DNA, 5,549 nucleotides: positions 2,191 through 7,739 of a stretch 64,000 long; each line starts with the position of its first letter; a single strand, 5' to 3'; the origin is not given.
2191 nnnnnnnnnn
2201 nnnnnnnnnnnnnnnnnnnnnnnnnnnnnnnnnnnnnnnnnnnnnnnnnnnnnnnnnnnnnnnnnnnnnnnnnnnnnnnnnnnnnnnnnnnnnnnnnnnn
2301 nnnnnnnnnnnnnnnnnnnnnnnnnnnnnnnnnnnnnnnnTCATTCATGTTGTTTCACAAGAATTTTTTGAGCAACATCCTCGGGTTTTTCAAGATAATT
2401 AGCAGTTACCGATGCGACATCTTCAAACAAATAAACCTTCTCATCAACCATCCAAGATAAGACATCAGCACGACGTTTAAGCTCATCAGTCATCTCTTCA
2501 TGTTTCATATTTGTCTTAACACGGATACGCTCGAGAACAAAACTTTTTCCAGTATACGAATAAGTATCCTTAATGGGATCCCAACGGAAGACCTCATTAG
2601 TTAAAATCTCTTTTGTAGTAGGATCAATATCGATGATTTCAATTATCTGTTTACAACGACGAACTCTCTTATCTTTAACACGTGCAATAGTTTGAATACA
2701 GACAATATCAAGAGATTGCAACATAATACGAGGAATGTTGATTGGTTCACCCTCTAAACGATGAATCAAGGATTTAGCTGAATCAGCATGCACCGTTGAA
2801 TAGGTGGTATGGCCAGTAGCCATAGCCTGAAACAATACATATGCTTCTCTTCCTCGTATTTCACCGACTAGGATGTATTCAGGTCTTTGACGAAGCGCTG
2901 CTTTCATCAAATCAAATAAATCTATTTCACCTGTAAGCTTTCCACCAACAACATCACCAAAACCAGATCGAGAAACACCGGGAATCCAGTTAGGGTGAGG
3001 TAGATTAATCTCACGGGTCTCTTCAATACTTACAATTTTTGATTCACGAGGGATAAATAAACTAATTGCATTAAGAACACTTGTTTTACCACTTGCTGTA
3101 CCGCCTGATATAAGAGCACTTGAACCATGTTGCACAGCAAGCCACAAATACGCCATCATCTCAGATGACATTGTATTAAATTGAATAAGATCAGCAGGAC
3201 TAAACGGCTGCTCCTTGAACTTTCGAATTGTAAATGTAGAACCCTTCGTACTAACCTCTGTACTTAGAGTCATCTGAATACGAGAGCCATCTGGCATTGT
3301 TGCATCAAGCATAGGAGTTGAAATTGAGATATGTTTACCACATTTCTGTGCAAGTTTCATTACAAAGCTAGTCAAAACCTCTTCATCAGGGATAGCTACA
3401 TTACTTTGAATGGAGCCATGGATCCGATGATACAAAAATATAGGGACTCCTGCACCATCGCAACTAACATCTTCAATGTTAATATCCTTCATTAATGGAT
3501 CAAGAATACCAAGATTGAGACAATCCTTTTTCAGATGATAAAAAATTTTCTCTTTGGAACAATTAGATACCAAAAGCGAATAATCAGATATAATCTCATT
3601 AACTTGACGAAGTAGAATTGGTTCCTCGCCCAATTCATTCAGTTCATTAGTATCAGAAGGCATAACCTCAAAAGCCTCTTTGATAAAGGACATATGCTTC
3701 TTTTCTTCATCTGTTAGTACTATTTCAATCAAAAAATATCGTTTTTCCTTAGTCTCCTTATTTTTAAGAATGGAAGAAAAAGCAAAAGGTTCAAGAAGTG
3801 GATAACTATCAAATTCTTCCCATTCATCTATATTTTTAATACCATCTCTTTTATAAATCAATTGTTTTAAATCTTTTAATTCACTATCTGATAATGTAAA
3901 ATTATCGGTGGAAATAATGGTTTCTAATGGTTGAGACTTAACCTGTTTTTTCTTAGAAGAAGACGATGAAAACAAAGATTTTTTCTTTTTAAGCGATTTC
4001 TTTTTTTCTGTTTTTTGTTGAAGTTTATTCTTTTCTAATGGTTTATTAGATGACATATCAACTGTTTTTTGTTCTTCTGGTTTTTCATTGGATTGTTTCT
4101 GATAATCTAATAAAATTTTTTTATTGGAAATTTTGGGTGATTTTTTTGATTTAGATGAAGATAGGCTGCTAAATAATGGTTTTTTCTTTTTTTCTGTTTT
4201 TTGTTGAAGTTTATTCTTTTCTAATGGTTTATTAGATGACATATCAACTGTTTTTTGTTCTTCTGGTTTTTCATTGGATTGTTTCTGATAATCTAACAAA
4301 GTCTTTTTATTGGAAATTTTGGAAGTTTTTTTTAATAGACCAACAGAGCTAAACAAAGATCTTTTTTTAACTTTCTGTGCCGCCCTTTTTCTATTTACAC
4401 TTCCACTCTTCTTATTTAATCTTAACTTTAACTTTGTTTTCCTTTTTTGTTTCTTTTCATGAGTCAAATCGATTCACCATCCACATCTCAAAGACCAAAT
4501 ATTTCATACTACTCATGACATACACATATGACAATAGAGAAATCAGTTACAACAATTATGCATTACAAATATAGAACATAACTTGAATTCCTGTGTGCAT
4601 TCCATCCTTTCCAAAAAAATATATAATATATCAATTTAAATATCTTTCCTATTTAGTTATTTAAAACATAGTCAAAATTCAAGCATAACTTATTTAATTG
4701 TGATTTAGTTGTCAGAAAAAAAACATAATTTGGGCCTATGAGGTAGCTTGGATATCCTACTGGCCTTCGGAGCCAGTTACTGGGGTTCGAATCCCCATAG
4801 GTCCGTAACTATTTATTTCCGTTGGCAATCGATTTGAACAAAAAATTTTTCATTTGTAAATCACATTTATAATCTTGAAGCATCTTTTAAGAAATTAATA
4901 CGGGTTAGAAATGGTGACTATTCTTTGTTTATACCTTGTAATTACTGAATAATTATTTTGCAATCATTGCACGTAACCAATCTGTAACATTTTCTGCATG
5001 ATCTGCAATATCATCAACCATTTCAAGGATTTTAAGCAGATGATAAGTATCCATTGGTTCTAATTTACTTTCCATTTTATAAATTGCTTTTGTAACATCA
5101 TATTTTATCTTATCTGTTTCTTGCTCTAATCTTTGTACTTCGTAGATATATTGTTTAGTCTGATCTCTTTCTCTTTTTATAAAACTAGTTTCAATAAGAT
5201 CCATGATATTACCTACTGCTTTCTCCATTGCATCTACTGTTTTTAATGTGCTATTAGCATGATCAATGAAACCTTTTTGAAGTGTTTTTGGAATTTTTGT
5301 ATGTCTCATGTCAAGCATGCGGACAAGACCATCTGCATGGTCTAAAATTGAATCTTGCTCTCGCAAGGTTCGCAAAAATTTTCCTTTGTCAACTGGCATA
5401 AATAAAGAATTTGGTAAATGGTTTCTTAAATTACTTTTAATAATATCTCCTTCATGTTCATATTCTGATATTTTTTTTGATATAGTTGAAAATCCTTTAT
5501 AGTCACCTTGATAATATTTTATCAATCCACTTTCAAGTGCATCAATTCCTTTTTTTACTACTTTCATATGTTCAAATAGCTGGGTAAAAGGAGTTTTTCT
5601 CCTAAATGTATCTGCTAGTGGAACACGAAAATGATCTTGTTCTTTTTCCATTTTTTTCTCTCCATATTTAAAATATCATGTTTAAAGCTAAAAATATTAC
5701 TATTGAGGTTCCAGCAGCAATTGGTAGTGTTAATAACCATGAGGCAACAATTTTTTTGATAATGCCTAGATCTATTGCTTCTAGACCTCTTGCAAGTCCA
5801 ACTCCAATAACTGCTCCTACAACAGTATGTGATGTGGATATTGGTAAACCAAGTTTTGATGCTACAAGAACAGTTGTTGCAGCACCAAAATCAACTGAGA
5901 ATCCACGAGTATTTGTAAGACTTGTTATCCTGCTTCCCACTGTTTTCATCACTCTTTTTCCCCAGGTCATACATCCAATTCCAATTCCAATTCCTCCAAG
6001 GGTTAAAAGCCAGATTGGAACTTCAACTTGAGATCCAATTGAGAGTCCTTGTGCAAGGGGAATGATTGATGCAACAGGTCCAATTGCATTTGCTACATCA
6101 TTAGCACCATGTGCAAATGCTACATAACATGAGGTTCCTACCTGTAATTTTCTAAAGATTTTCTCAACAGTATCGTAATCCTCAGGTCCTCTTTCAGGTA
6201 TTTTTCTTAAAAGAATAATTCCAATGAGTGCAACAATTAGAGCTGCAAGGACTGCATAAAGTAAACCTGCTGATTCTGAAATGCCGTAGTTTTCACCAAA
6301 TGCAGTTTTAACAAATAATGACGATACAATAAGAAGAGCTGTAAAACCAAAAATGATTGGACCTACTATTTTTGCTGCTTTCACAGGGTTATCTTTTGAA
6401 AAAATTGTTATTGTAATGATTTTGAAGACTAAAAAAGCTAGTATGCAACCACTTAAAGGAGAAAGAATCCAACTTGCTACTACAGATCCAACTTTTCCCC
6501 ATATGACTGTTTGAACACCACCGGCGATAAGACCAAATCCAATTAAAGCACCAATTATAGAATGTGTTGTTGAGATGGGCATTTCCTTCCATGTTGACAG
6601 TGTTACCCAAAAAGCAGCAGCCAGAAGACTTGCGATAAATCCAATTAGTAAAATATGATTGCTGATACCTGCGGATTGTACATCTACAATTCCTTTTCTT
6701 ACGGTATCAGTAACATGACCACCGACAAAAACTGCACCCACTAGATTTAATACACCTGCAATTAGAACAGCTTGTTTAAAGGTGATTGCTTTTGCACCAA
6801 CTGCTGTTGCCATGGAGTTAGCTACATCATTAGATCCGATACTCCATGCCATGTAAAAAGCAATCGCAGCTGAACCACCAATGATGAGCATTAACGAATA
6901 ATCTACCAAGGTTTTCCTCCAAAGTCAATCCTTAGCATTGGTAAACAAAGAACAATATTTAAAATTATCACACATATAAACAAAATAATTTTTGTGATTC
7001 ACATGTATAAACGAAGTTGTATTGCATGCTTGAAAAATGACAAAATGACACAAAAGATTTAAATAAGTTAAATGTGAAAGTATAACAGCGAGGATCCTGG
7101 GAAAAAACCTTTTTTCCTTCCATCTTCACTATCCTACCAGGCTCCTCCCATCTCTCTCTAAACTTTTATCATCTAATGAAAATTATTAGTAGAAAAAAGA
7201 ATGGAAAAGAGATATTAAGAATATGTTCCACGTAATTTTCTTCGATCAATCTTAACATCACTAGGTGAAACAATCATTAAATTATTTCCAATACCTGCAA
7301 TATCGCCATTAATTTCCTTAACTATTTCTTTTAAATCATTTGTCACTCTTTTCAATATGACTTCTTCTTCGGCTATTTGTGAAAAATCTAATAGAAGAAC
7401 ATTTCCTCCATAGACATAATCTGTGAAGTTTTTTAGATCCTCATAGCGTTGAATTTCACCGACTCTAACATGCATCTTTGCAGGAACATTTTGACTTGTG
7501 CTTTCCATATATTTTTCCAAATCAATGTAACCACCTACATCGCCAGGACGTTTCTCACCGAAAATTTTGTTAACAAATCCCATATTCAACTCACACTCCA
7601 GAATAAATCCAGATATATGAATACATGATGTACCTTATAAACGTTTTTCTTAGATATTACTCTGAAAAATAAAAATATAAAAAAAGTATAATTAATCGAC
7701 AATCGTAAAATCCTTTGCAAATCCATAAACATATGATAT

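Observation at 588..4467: Two tandem FlaI/PilB-type ATPase paralogs with patchy near-identical nucleotide tracts, suggesting gene conversion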

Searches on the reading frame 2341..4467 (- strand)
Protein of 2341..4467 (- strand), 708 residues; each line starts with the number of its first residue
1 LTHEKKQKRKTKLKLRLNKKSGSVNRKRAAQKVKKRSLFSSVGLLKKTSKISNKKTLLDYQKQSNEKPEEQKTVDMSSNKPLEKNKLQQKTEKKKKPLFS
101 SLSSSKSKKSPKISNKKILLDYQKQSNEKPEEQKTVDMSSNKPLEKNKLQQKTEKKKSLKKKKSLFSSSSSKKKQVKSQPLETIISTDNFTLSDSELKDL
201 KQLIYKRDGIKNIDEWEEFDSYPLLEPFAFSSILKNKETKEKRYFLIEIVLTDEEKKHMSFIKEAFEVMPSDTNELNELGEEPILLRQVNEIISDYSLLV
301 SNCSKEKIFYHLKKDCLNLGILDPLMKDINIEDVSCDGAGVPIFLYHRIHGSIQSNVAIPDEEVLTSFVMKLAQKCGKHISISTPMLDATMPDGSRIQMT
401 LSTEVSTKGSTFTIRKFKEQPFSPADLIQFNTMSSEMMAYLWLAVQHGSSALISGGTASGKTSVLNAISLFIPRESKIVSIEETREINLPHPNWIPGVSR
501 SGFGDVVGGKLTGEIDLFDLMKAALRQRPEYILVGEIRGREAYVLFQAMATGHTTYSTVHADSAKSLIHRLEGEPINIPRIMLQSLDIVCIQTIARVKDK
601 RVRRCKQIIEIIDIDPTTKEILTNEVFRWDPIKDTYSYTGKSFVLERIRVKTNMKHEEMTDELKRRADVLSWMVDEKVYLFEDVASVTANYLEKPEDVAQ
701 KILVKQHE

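Call 5: search_protein_families(library=pfam, proteins=[window:2341-4467:-], max_evalue=0.01)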
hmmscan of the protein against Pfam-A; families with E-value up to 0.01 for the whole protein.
window:2341-4467:- (708 aa): 1 family
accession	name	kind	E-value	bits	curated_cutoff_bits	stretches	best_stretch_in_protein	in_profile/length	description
PF00437.27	T2SSE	-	1.8e-35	122.7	24.9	1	363-655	44-327/370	Type II/IV secretion system protein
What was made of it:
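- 2341..4467 (-): ATPase B (708 aa from the TTG start), the upstream gene. It has a Lys/Ser-rich N-terminal extension (residues 1-209) and the same four catalytic motifs (Walker A 455-463 to His box 550-562). Pfam T2SSE, E = 1.8e-35 (call 5).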

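Call 9: find_homologous_proteins(query=window:2341-4467:-, max_evalue=1e-30)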
Query window:2341-4467:- (708 aa): 4540 proteins with E <= 1e-30 among 8000 candidates; the best 120 are listed.
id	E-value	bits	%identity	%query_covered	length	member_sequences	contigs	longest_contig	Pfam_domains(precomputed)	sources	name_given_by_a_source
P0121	0.0e+0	1184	81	91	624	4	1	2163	PF00437.27,PF27713.1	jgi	-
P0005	0.0e+0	1171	80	86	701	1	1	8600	PF00437.27,PF27713.1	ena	-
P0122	1.0e-293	994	80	76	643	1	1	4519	PF00437.27,PF23990.2,PF27713.1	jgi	jgi:flagellar protein FlaI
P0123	2.2e-291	986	74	86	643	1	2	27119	PF00437.27,PF23990.2,PF27713.1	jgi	jgi:flagellar protein FlaI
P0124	8.3e-265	898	75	72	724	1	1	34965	PF00437.27,PF23990.2,PF27713.1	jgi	-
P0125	9.6e-265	898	75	72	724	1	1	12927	PF00437.27,PF23990.2,PF27713.1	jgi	jgi:archaeal flagellar protein FlaI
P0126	3.6e-264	896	75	72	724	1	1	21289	PF00437.27,PF23990.2,PF27713.1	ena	-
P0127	6.8e-264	895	75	72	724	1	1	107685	PF00437.27,PF23990.2,PF27713.1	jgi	-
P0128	7.4e-252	856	70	77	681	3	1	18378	PF00437.27,PF23990.2,PF27713.1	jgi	-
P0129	4.4e-243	827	72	69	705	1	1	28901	PF00437.27,PF27713.1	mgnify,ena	mgnify:CR=1 FL=1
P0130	7.6e-243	826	65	78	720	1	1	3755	PF00437.27,PF27713.1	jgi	jgi:flagellar protein FlaI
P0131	7.7e-241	819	70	72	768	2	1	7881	PF00437.27,PF23990.2,PF27713.1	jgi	-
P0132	2.0e-239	815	69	72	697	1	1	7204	PF00437.27,PF27713.1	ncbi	-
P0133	3.7e-239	814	68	73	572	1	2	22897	PF00437.27,PF23990.2,PF27713.1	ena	-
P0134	8.2e-239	813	67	76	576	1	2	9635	PF00437.27,PF23990.2,PF27713.1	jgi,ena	-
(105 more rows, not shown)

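Call 34: find_encoding_contigs(protein=P0121, flank=3000, max_places=4)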
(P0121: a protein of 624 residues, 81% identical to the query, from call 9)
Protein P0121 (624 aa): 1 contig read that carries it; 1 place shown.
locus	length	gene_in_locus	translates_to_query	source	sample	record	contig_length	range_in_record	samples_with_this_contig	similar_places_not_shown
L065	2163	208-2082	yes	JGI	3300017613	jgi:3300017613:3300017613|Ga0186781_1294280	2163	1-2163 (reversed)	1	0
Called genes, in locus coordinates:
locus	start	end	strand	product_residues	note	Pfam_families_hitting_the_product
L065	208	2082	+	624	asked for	PF00437:T2SSE, PF27713:UCP018868 (faint)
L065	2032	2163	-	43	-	?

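Call 49: search_protein_families(library=ncbifam, proteins=[window:2341-4467:-], max_evalue=0.00001)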
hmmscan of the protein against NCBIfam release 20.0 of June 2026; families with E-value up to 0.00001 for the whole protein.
window:2341-4467:- (708 aa): 17 families
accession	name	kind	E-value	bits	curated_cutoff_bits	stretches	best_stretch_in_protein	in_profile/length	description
NF058587.1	archaellum_moto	equivalog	1.6e-125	419.9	550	1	230-690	41-516/527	archaellum flagellar ATPase motor FlaI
NF053672.1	bindosome_BasE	exception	8.3e-52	176.6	1000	1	306-691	126-507/512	bindosome assembly system ATPase subunit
TIGR03819.1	heli_sec_ATPase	hypoth_equivalog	3.2e-46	158.1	373.15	1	299-572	32-298/340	TadA family conjugal transfer-associated ATPase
TIGR02788.1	VirB11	equivalog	4.2e-39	134.4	249.95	2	435-571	131-262/308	P-type DNA transfer ATPase VirB11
NF010475.0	PRK13900.1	equivalog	3.4e-31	108.6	389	1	435-571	147-279/333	type IV secretion system ATPase VirB11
TIGR02782.1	TrbB_P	equivalog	6.2e-31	107.8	304.55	1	365-617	54-299/303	P-type conjugative transfer ATPase TrbB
NF010469.0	PRK13894.1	subfamily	2.7e-27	96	508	1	369-612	71-308/320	conjugal transfer ATPase TrbB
NF010407.0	PRK13833.1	subfamily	3.1e-20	72.9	499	1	383-614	80-300/323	conjugal transfer protein TrbB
NF041000.1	ATPase_ComGA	equivalog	2.3e-17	62.8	300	1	515-594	185-264/267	competence type IV pilus ATPase ComGA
NF010425.0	PRK13851.1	equivalog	1.8e-16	59.9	461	1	434-562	148-271/344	type IV secretion system protein VirB11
NF007755.0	PRK10436.1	equivalog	6.7e-14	51.4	617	1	433-655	203-413/465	type II secretion system protein GspE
TIGR02538.1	type_IV_pilB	equivalog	1.6e-12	46.9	675.65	1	452-611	320-465/564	type IV-A pilus assembly ATPase PilB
TIGR02533.1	type_II_gspE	equivalog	1.9e-12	46.6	630.25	1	435-655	229-440/486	type II secretion system ATPase GspE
TIGR01420.1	pilT_fam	subfamily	2.5e-11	43.4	319.1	1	450-571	124-239/343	PilT/PilU family type 4a pilus ATPase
NF053534.1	T4PilAsmATPsTfpB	equivalog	3.4e-10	39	850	1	389-608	278-482/584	type IV pilus assembly ATPase TfpB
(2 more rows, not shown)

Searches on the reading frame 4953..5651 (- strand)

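Call 5: search_protein_families(library=pfam, proteins=[window:4953-5651:-], max_evalue=0.01)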
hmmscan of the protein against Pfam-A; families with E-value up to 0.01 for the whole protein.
window:4953-5651:- (232 aa): 2 families
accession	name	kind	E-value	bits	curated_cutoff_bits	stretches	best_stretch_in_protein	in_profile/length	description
PF01865.21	PhoU_div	-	2.6e-40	138.5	24.4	1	19-231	7-213/214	Protein of unknown function DUF47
PF01895.24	PhoU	-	1.1e-05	26.1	23.5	1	142-225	4-88/89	PhoU domain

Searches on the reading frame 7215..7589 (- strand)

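Call 5: search_protein_families(library=pfam, proteins=[window:7215-7589:-], max_evalue=0.01)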
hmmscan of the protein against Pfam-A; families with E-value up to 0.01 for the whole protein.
window:7215-7589:- (124 aa): 2 families
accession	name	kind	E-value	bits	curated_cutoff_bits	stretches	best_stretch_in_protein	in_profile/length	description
PF04472.17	SepF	-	5.2e-13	49.5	27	1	41-114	1-72/72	Cell division protein SepF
PF19091.5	DUF5779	-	0.00013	22.3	29.5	1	23-119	7-96/96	Family of unknown function (DUF5779)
